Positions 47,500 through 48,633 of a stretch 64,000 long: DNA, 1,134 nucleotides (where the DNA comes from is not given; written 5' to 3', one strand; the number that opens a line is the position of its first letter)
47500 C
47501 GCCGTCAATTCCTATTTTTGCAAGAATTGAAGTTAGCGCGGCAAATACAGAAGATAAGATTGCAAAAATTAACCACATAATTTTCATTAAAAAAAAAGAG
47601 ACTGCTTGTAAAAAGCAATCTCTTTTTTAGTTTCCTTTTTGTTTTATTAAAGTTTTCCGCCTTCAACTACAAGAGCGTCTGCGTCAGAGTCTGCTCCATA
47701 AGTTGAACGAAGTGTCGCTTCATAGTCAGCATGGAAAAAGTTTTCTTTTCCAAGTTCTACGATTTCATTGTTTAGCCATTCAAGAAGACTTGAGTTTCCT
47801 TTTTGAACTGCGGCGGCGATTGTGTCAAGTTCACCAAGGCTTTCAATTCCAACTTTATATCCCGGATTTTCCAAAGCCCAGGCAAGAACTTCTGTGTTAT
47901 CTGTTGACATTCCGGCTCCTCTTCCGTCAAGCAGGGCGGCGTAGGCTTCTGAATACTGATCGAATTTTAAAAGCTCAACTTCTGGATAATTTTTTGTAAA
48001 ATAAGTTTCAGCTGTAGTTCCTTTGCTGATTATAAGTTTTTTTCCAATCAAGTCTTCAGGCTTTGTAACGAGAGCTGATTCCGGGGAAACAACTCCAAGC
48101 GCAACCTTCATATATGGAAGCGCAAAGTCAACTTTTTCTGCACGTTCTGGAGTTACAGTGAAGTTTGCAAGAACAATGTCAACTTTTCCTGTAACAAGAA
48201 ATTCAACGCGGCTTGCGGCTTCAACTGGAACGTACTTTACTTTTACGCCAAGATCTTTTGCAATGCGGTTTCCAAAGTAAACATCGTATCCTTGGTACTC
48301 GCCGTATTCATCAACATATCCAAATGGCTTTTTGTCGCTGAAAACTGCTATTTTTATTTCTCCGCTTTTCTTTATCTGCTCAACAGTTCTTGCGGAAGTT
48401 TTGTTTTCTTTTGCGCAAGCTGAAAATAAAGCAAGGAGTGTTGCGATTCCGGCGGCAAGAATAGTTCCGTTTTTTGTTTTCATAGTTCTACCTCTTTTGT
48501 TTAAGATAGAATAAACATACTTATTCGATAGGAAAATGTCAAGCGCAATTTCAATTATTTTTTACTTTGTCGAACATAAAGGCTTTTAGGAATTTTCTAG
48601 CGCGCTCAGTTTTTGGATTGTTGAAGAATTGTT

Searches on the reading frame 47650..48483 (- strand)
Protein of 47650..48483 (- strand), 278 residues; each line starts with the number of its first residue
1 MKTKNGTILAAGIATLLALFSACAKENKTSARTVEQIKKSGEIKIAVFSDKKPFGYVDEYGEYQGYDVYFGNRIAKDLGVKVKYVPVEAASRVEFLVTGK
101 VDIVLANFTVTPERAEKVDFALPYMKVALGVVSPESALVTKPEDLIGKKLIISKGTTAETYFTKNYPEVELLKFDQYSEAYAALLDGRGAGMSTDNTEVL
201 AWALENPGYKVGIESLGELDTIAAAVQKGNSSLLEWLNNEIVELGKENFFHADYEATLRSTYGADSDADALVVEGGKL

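Call 74: search_protein_families(library=ncbifam, proteins=[window:47650-48483:-], max_evalue=0.00001)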
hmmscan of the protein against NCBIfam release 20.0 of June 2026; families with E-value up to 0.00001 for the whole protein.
window:47650-48483:- (278 aa): 14 families
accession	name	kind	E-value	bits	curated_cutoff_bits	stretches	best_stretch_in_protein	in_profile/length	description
TIGR01096.1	3A0103s03R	subfamily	2e-33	116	256.35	1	28-239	12-231/250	lysine/arginine/ornithine ABC transporter substrate-binding protein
NF008426.0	PRK11260.1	equivalog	6.6e-28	97.7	312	1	16-248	16-250/266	cystine ABC transporter substrate-binding protein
NF041765.1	ArtJ_Ecoli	equivalog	2.1e-19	70.1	510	1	40-242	20-225/243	arginine ABC transporter substrate-binding protein ArtJ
NF007029.0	PRK09495.1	equivalog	1e-18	68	303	1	43-253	27-238/248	glutamine ABC transporter substrate-binding protein GlnH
NF041764.1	ArtI_Ecoli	equivalog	2.3e-18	66.5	522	1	42-255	22-238/243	arginine ABC transporter substrate-binding protein ArtI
NF011583.0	PRK15007.1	subfamily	2.4e-17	63.1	358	1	42-255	22-238/243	arginine ABC transporter substrate-binding protein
NF008885.0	PRK11917.1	equivalog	1.7e-16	60.6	373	1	15-195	12-200/259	bifunctional adhesin/ABC transporter aspartate/glutamate-binding protein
TIGR04262.1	orph_peri_GRRM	subfamily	5.7e-15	55.3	190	1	41-241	1-206/257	extracellular substrate binding-like orphan protein GrrP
NF008112.0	PRK10859.1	equivalog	2e-14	52.9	354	1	12-179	13-181/483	membrane-bound lytic murein transglycosylase MltF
NF052427.1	StpK7MSMEG_1200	equivalog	3.6e-11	42.3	900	1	29-196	350-524/601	serine/threonine protein kinase StpK7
TIGR02995.1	ectoine_ehuB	equivalog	9.9e-11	41.4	190.9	1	10-130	4-122/275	ectoine/hydroxyectoine ABC transporter substrate-binding protein EhuB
NF008063.0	PRK10797.1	subfamily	6.4e-10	38.7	375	1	8-166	10-172/302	glutamate/aspartate ABC transporter substrate-binding protein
NF011586.0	PRK15010.1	equivalog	5.9e-09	35.8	440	1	43-188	28-176/260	lysine/arginine/ornithine ABC transporter substrate-binding protein ArgT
NF011965.0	PRK15437.1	equivalog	6.2e-08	32.5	459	1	42-193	27-181/260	histidine ABC transporter substrate-binding protein HisJ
